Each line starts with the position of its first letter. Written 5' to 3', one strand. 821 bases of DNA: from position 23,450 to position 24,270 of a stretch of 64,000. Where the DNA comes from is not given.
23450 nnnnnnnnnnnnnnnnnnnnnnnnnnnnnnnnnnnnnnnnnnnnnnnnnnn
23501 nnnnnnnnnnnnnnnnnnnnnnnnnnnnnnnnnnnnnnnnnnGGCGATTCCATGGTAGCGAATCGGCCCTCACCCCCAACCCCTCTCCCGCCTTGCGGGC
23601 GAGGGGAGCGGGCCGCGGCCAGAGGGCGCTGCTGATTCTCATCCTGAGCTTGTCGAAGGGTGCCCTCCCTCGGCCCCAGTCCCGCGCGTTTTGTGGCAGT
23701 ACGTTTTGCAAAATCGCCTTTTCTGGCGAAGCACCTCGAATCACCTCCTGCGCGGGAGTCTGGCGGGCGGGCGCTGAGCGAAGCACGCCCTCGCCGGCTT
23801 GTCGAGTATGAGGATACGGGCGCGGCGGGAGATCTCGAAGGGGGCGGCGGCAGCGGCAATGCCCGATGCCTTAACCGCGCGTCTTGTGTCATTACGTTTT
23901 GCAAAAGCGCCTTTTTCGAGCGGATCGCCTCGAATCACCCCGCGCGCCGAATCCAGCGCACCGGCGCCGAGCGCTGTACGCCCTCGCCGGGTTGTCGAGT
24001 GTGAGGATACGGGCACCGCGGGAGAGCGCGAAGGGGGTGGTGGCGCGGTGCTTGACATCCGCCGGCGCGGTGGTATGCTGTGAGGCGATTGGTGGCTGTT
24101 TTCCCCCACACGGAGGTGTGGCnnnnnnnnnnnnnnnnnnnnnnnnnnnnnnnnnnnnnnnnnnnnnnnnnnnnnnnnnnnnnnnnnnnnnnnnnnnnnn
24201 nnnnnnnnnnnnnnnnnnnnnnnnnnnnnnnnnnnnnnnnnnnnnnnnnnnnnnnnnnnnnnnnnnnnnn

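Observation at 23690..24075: Dispersed ~190-bp repeat family with an AT-rich palindromic core, present in five copies including a tandem pair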

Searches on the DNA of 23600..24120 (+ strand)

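Call 39: search_rna_families(source=window, start=23600, end=24120, threshold=evalue, max_evalue=10)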
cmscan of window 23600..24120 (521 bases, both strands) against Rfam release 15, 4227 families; matches with E-value up to 10: 3.
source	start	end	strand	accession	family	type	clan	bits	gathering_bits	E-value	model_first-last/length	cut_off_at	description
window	23629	23680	-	RF01276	sR53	Gene; snRNA; snoRNA; CD-box;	-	13.3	49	1.3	1-60/60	no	Small nucleolar RNA sR53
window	23763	23814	+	RF01838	sobemo_FSE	Cis-reg; frameshift_element;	-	13.1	55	7.2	24-79/79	no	sobemovirus ribosomal frameshift elemental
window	23770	23841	+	RF01276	sR53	Gene; snRNA; snoRNA; CD-box;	-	11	49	5.5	1-60/60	no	Small nucleolar RNA sR53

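Call 43: search_dna_similar(query=window:23675-24070:+, collection=plasmids, mode=distant, max_evalue=0.01)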
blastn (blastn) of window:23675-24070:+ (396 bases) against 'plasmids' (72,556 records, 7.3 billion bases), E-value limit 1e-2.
Records with a match: 3; places in all: 3; records where one place covers at least 80% of the query: 0.
Best place of each record, by identity: 80-90% 3.
By first word of the organism name: Mycetohabitans 3.
By predicted mobility (MOB-suite, as given by PLSDB): non-mobilizable 3.
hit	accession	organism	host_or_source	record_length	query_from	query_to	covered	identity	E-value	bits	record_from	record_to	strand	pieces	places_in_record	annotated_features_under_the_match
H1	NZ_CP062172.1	Mycetohabitans rhizoxinica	Rhizopus microsporus,bacterial ...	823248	249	285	9%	89.2%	8e-3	48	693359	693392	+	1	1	none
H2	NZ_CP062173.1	Mycetohabitans rhizoxinica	Rhizopus microsporus,bacterial ...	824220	249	285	9%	89.2%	8e-3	48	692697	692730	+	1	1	none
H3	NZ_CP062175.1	Mycetohabitans rhizoxinica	Rhizopus microsporus,bacterial culture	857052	249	285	9%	89.2%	8e-3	48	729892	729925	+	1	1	none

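Call 44: search_dna_similar(query=window:23675-24070:+, collection=phages, mode=distant, max_evalue=0.01)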
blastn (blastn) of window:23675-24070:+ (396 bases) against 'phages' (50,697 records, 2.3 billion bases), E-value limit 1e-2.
No match.
